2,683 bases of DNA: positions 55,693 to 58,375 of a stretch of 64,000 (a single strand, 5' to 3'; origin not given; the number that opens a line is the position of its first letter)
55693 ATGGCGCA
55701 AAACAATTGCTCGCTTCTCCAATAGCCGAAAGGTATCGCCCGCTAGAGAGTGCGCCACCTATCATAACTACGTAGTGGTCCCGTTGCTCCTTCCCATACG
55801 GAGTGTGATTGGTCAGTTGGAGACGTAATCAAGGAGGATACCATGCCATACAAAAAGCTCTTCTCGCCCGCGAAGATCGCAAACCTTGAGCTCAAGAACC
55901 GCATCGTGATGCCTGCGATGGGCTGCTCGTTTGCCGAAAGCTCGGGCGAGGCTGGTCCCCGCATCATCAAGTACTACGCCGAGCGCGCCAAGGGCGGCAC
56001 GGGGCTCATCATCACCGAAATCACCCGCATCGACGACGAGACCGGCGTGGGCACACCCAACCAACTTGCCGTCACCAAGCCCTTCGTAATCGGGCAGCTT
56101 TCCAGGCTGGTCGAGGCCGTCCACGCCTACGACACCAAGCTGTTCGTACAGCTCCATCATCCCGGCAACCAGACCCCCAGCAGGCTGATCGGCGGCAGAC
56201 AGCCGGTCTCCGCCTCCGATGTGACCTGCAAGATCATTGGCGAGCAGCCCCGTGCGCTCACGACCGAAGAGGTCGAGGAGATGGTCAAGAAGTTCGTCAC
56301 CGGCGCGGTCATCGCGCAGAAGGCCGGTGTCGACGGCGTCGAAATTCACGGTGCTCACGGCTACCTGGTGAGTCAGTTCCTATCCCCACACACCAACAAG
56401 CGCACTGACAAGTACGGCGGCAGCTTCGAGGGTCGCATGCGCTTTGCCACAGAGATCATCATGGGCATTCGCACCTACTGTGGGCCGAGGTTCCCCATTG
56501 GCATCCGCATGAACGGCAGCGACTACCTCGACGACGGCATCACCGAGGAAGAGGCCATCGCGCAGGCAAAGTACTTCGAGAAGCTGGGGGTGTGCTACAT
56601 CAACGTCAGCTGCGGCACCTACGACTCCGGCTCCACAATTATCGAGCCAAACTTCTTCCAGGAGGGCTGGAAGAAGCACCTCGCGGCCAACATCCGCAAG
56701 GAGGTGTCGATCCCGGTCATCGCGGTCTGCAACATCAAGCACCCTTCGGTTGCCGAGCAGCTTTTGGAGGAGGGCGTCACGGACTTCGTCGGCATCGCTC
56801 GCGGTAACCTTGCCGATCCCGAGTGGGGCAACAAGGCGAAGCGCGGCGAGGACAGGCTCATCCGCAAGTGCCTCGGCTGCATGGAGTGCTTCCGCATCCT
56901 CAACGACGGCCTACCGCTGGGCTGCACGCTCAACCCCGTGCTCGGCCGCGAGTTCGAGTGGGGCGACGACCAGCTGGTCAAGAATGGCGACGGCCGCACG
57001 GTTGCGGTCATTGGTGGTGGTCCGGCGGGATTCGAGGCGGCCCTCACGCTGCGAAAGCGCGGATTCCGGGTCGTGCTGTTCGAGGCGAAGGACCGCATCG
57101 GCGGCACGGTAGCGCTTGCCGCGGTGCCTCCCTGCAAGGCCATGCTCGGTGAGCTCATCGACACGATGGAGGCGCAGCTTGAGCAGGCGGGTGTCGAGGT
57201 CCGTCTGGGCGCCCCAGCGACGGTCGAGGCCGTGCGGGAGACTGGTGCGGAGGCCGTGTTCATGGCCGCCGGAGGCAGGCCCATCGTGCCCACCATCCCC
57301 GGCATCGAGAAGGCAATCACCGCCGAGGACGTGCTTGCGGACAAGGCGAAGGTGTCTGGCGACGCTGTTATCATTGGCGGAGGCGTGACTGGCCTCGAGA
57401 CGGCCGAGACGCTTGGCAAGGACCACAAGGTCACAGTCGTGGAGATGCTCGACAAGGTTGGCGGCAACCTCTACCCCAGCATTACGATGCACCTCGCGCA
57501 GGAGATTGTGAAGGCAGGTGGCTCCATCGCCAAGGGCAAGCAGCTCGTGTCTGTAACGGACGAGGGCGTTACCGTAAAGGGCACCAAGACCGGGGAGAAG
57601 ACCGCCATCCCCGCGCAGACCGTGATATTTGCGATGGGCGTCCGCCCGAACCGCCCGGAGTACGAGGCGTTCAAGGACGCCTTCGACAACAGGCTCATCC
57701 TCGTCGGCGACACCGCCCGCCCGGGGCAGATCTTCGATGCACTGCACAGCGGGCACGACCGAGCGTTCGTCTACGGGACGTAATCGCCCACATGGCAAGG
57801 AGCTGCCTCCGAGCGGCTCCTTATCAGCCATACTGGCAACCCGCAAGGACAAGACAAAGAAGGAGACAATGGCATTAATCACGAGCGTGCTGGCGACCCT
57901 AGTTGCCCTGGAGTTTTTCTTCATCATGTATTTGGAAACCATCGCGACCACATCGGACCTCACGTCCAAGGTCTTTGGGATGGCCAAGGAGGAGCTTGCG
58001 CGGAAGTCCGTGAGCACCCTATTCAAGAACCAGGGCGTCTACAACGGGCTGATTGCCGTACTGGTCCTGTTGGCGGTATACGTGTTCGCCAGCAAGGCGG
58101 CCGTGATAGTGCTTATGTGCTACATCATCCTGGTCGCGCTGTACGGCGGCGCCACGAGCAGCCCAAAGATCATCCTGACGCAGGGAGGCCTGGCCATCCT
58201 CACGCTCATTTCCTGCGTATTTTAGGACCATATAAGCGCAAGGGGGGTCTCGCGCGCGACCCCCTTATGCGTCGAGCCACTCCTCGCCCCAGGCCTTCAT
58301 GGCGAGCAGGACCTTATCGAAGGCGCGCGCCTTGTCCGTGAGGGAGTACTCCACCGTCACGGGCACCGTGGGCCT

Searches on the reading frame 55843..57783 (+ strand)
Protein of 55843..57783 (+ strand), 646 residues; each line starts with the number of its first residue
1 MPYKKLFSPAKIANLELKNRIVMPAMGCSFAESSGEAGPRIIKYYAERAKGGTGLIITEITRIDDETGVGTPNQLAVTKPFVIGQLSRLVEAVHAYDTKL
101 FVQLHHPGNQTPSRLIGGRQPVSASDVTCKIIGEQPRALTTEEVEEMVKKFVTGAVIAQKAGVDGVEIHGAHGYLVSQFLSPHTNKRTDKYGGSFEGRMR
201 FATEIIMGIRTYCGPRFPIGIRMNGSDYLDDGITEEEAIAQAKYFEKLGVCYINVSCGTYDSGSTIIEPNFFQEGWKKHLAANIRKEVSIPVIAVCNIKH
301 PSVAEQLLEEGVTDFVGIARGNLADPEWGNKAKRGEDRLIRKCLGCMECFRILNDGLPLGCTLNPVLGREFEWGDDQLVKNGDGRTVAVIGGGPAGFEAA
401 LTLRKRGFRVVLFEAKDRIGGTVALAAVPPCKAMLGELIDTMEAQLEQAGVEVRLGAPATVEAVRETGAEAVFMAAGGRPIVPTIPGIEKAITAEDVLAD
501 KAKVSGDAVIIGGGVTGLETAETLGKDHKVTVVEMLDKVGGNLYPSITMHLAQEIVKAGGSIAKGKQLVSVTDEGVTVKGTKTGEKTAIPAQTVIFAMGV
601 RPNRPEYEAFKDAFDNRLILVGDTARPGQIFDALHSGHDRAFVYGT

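Call 56: search_protein_families(library=pfam, proteins=[window:55843-57783:+], max_evalue=0.001)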
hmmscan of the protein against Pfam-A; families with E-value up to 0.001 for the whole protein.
window:55843-57783:+ (646 aa): 15 families
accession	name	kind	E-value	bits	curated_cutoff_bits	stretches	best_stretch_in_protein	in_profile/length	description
PF00724.26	Oxidored_FMN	-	3e-72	244.2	27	1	5-335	1-338/342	NADH:flavin oxidoreductase / NADH oxidase family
PF07992.20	Pyr_redox_2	-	9.4e-31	107.7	26.1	1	386-610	2-247/291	Pyridine nucleotide-disulphide oxidoreductase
PF13450.12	NAD_binding_8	-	1.3e-16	61.1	21.9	2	389-426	1-38/68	NAD(P)-binding Rossmann-like domain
PF00070.33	Pyr_redox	-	1.7e-13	51.3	22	2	508-580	2-76/82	Pyridine nucleotide-disulphide oxidoreductase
PF01266.30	DAO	-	4.2e-12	46.7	27.9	1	387-422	2-38/353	FAD dependent oxidoreductase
PF13738.12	Pyr_redox_3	-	1.6e-10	41.1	30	1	467-603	123-270/305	Pyridine nucleotide-disulphide oxidoreductase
PF03486.20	HI0933_like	-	7.2e-09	35.9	50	1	386-425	2-41/244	HI0933-like protein Rossmann domain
PF00890.30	FAD_binding_2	-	1.9e-08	34.4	20.4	1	387-472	2-91/414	FAD binding domain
PF12831.13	FAD_oxidored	-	9.2e-08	32.2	27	1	387-433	2-48/416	FAD dependent oxidoreductase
PF01946.23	Thi4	-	4.3e-07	29.8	26.2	0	387-424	20-58/235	Thi4 family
PF01593.30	Amino_oxidase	-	1.8e-06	28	19.8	1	395-424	2-31/443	Flavin containing amine oxidoreductase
PF01134.28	GIDA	-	4.5e-06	26.4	22.1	1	387-423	2-39/391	Glucose inhibited division protein A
PF01494.25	FAD_binding_3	-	9.7e-06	25.5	22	1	386-460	3-67/349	FAD binding domain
PF02254.24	TrkA_N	-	0.00056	20.6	23.8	0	509-535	2-29/116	TrkA-N domain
PF05834.18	Lycopene_cycl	-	0.00078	19.1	23.4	0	387-419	2-36/380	Lycopene cyclase protein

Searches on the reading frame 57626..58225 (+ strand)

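Call 56: search_protein_families(library=pfam, proteins=[window:57626-58225:+], max_evalue=0.001)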
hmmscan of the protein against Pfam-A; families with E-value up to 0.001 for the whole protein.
window:57626-58225:+ (199 aa): 1 family
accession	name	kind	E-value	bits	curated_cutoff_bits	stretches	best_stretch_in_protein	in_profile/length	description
PF06993.17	DUF1304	-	1e-28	100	26.9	1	92-197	2-109/110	Protein of unknown function (DUF1304)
